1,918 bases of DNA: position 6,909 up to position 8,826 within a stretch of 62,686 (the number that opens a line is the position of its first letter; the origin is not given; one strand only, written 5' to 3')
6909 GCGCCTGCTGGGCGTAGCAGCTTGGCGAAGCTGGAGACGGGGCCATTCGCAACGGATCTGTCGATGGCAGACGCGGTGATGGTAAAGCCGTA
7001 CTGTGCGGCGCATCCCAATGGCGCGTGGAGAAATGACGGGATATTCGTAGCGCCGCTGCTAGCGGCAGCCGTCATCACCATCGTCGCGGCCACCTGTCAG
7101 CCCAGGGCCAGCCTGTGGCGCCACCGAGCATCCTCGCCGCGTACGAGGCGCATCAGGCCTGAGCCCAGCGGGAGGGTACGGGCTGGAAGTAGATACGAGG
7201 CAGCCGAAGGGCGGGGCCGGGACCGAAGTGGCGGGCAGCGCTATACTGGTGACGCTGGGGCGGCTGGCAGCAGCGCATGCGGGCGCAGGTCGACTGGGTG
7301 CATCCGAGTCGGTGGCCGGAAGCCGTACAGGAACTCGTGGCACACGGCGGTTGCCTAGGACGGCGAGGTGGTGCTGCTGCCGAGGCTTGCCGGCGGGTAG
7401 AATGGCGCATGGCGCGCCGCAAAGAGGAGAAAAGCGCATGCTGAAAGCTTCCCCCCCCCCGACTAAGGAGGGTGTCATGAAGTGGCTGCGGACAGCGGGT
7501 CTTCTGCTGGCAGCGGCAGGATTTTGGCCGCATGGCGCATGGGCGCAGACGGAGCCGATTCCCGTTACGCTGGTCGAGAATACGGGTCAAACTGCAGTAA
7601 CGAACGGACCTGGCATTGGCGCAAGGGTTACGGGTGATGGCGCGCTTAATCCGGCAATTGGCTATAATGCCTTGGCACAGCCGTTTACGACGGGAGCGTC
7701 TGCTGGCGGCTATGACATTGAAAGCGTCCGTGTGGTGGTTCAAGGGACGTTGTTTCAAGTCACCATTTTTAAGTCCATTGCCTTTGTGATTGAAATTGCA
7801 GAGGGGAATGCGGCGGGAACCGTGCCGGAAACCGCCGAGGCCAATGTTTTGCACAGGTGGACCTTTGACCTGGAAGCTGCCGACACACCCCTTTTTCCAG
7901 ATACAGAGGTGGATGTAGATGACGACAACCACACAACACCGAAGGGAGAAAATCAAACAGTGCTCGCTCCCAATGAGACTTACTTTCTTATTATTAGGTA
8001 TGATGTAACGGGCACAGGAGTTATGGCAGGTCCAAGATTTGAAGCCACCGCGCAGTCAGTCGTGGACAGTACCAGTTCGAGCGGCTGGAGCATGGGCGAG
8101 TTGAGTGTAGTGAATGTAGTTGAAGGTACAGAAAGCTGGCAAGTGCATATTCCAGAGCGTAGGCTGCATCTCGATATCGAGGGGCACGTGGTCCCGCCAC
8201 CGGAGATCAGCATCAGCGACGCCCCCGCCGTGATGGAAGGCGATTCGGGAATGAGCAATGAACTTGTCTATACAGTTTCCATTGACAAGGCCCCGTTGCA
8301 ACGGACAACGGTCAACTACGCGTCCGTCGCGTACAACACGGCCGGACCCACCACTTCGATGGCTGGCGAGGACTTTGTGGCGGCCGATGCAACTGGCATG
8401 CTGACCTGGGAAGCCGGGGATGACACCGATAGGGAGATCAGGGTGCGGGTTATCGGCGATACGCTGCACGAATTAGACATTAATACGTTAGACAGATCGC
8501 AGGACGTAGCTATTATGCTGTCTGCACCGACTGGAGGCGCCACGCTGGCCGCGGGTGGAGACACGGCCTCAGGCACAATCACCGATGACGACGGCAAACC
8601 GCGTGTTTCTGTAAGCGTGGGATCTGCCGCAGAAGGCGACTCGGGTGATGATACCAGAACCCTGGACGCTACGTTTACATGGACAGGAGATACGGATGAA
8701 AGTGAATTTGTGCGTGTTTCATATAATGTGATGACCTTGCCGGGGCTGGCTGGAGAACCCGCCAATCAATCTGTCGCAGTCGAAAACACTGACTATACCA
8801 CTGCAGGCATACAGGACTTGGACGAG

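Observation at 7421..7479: C10 tract between two SD-ATG pairs of autotransporter 2: candidate translational ON/OFF or rheostat switch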

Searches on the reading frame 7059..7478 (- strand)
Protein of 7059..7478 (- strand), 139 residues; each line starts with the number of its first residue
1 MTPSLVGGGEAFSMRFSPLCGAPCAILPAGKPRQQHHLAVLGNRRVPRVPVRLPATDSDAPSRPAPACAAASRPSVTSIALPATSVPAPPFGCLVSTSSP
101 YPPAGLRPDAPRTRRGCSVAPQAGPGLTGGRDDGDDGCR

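Call 68: search_protein_families(library=pfam, proteins=[window:7059-7478:-], max_evalue=0.01)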
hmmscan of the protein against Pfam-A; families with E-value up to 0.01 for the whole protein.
window:7059-7478:- (139 aa): 0 families

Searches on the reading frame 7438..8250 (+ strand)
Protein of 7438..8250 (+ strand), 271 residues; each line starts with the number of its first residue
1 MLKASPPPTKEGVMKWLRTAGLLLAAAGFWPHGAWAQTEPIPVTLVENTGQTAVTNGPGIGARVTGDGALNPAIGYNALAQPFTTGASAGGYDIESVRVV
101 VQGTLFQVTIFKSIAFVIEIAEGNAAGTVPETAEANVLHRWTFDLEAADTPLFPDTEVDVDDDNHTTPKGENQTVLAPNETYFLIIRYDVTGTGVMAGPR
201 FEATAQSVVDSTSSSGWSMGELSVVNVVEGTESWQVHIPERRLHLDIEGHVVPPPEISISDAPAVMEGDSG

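Call 39: find_related_loci(query=A3, collection=metagenome_contigs, flank=3000)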
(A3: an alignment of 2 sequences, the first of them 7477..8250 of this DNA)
Query A3 (258 aa) in metagenome_contigs; peptide patterns used: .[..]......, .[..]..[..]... (x = any residue, [..] = any of these).
300 stretches matched a pattern, but none encodes a relative of the query by tblastn (E <= 1e-3).

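Call 40: find_homologous_proteins(query=A3, max_evalue=0.01)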
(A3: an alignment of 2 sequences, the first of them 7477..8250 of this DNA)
Query A3 (2 sequences): the 8000 candidates sharing most words with the query were scored; none scored E <= 0.01.

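Call 63: search_protein_families(library=ncbifam, proteins=[window:7477-8250:+], max_evalue=0.1)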
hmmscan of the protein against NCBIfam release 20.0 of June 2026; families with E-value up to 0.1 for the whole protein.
window:7477-8250:+ (258 aa): 0 families

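Call 73: search_protein_representatives(protein=window:7438-8250:+)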
Query: 271 residues. Proteins with E-value up to 0.001 (for the whole library): 11; up to 1e-10: 1; up to 1e-30: 1. The best 11 are listed.
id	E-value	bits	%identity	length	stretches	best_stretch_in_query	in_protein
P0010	1.5e-174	595.1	85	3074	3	1-271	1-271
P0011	1.4e-09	54.2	35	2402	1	10-271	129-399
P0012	1.8e-06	44.0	36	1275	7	175-257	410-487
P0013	4.1e-05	39.6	42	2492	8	36-99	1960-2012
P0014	4.1e-05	39.5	39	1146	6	37-91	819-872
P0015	7.6e-05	38.7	32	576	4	66-156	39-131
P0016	1.0e-04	38.2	33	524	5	61-110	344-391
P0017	1.9e-04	37.3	32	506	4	176-255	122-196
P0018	5.2e-04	35.9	32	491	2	77-143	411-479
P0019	6.1e-04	35.7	34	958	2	19-101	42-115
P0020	8.3e-04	35.3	34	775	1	20-268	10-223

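Call 76: find_encoding_contigs(protein=P0011, flank=3000, max_places=6)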
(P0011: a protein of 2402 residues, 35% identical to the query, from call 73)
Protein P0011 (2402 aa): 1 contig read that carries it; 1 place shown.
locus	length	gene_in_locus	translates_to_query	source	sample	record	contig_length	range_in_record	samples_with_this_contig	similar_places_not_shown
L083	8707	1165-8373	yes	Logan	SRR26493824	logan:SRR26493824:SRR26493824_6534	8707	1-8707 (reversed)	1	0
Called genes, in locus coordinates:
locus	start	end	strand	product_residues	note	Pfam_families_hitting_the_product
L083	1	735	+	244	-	?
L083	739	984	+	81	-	PF02597:ThiS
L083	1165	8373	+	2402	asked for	PF03160:Calx-beta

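Call 80: find_encoding_contigs(protein=P0020, flank=1500, max_places=6)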
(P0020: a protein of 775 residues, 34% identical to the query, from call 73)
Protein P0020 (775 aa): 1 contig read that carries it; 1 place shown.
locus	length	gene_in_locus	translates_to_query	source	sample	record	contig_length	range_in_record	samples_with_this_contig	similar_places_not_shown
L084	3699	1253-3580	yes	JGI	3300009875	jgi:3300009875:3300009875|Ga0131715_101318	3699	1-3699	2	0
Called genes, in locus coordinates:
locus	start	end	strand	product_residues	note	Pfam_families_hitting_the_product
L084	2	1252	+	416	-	?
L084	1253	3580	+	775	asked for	-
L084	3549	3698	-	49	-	?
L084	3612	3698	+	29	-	?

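Call 81: find_encoding_contigs(protein=P0019, flank=1500, max_places=6)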
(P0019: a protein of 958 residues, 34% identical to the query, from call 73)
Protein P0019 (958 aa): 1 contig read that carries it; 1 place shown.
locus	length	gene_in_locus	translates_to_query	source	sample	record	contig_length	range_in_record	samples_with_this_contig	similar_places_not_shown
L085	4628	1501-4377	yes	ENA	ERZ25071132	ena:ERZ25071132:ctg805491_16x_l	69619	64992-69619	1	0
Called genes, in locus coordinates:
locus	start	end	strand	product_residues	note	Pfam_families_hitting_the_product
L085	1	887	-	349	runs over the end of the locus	PF00589:Phage_integrase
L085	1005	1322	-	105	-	-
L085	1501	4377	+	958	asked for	PF03160:Calx-beta (weak), PF00560:LRR_1 (faint), PF12799:LRR_4, PF13516:LRR_6 (faint), PF13855:LRR_8, PF14580:LRR_9 (faint), PF23211:LRR_LRWD1 (faint), PF12799:LRR_4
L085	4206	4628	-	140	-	?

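Call 82: find_encoding_contigs(protein=P0015, flank=1500, max_places=6)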
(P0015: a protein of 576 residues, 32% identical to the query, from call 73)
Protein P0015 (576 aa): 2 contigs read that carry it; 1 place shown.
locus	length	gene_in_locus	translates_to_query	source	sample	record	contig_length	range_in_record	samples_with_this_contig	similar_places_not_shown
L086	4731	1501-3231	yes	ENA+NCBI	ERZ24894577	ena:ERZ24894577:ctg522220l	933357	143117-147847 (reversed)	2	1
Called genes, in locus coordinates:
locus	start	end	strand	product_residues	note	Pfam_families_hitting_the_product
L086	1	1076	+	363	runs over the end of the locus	-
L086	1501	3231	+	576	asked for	PF13753:SWM_repeat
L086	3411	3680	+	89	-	-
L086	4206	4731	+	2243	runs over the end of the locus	PF00041:fn3, PF16656:Pur_ac_phosph_N (weak), PF05935:Arylsulfotrans, PF14269:Arylsulfotran_2, PF03160:Calx-beta, PF12733:Cadherin-like (weak)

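Call 96: predict_structure(alignment_id=A6)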
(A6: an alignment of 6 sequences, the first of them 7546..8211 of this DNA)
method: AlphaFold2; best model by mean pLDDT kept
length: 222 residues; sequences in the alignment: 6
mean_pLDDT: 61.9   pTM: 0.69
mean pLDDT of the five models: 61.9, 51.0, 49.8, 49.4, 46.9
residues with pLDDT >= 90: 0; 70-90: 79; 50-70: 81; < 50: 62
segments of 3 or more residues with pLDDT < 50: 24-39, 67-75, 89-92, 94-96, 112-117, 128-136, 159-161, 191-196
pLDDT, mean of each block of 10 residues (from residue 1): 67 55 45 40 78 83 59 53 68 53 70 48 53 54 84 58 62 63 71 49 68 80 65
secondary structure, 60 per line:
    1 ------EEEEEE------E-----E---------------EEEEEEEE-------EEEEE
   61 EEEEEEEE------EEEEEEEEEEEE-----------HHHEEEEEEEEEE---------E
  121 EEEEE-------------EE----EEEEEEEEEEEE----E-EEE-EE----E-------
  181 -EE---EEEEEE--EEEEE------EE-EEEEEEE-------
elements in order: E7-12 E41-48 E56-68 E75-86 E101-110 E120-125 E145-156 E163-165 E187-192 E195-199 E209-215

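Call 100: fold_search(model_id=the predicted structure, library=pdb)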
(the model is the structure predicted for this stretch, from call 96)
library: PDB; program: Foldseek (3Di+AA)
matches with E <= 10: 1090; with E <= 0.001: 0
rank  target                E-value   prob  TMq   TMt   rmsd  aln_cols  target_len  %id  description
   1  9euj_G                1.4e-03  1.00  0.46  0.15   7.0       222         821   10  Cryo-EM structure of Staphylococcus aureus bacteriophage phi812 baseplate in the post-contraction state - sheath initi (released 2025-04-09)
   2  9eui_Q                7.9e-03  1.00  0.46  0.14   7.6       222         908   11  Cryo-EM structure of Staphylococcus aureus bacteriophage phi812 baseplate in the post-contraction state - complete (released 2025-04-09)
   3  8x97_A                3.5e-02  0.13  0.16  0.17  20.0       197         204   12  Cryo-EM structure of enterovirus A71 empty particle in complex with Fab h1A6.2 (released 2024-09-04)
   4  3vbo_A                3.7e-02  0.09  0.14  0.14  20.1       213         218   12  Crystal structure of formaldehyde treated empty human Enterovirus 71 particle (cryo at 100K) (released 2012-02-29)
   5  6lhb_A                4.1e-02  0.14  0.17  0.17  20.7       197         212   10  The cryo-EM structure of coxsackievirus A16 A-particle (released 2020-02-05)
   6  9c8f_C                5.9e-02  0.10  0.15  0.14  21.9       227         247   10  Cryo-EM Structure of EV-D68 B3 A-Particle (released 2025-05-21)
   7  5j98_C                6.5e-02  0.14  0.19  0.12  17.7       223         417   10  Crystal structure of Slow Bee Paralysis Virus at 2.6A resolution (released 2016-06-08)
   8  4fj6_A                7.2e-02  0.25  0.24  0.13  17.4       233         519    8  Crystal structure of a glycoside hydrolase family 33, candidate sialidase (BDI_2946) from Parabacteroides distasonis A (released 2012-07-25)
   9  6lhc_A                7.2e-02  0.10  0.16  0.17  20.9       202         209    8  The cryo-EM structure of coxsackievirus A16 empty particle (released 2020-02-05)
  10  7yv2_A                8.0e-02  0.10  0.16  0.17  20.8       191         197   10  Cryo-EM structure of expanded coxsackievirus A16 empty particle after incubation with 8C4 antibody (released 2022-10-19)
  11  6csg_A                9.4e-02  0.18  0.21  0.18  18.1       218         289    9  CryoEM structure of human enterovirus D68 full native virion (released 2018-12-19)
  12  5ewn_B                9.9e-02  0.16  0.25  0.19  17.4       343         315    8  Crystal structure of the human astrovirus 1 capsid protein core domain at 2.6 A resolution (released 2015-12-23)
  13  6snb_A                9.9e-02  0.07  0.14  0.14  20.8       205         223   11  Structure of Coxsackievirus A10 A-particle (released 2020-01-15)
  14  7lby_B                1.0e-01  0.38  0.27  0.11  16.5       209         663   10  Bacterial cellulose synthase BcsB with polyalanine BcsA model (released 2021-03-24)
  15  6lho_A                1.0e-01  0.09  0.16  0.17  20.0       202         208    9  The cryo-EM structure of coxsackievirus A16 empty particle in complex with Fab 18A7 (released 2020-02-05)
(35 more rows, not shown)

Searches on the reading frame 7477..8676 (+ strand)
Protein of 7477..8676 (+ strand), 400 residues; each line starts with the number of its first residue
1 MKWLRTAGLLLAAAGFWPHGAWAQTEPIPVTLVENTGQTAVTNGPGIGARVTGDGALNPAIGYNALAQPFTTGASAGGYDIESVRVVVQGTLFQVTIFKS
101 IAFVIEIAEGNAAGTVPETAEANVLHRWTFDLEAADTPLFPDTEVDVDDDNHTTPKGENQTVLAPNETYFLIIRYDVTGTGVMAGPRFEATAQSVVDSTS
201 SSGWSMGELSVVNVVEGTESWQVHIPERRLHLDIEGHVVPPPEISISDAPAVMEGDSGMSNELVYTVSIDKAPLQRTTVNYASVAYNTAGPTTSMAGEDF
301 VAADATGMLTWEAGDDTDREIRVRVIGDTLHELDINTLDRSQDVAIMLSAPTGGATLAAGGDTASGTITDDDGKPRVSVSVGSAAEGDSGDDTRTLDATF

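Call 17: find_homologous_proteins(query=window:7477-8676:+, max_evalue=0.001)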
Query window:7477-8676:+ (400 aa): 7 proteins with E <= 0.001 among 8000 candidates.
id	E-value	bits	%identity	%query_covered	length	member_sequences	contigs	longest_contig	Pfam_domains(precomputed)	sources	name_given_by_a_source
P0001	4.1e-26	110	40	37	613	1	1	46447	PF03160.21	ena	-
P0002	5.2e-13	67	41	38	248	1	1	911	PF03160.21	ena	-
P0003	3.5e-10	58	36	40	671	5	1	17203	PF05223.18,PF17972.8,PF03160.21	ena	-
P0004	4.3e-9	54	39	40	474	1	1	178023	PF03160.21,PF08522.17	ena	-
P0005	1.2e-5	43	39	38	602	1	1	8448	PF03160.21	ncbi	ncbi:MAG: Calx-beta domain-containing protein, partial [Gemmatimonadota bacterium]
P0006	4.5e-5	41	36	38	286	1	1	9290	PF03160.21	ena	-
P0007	6.9e-5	40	35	39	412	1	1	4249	PF03160.21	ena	-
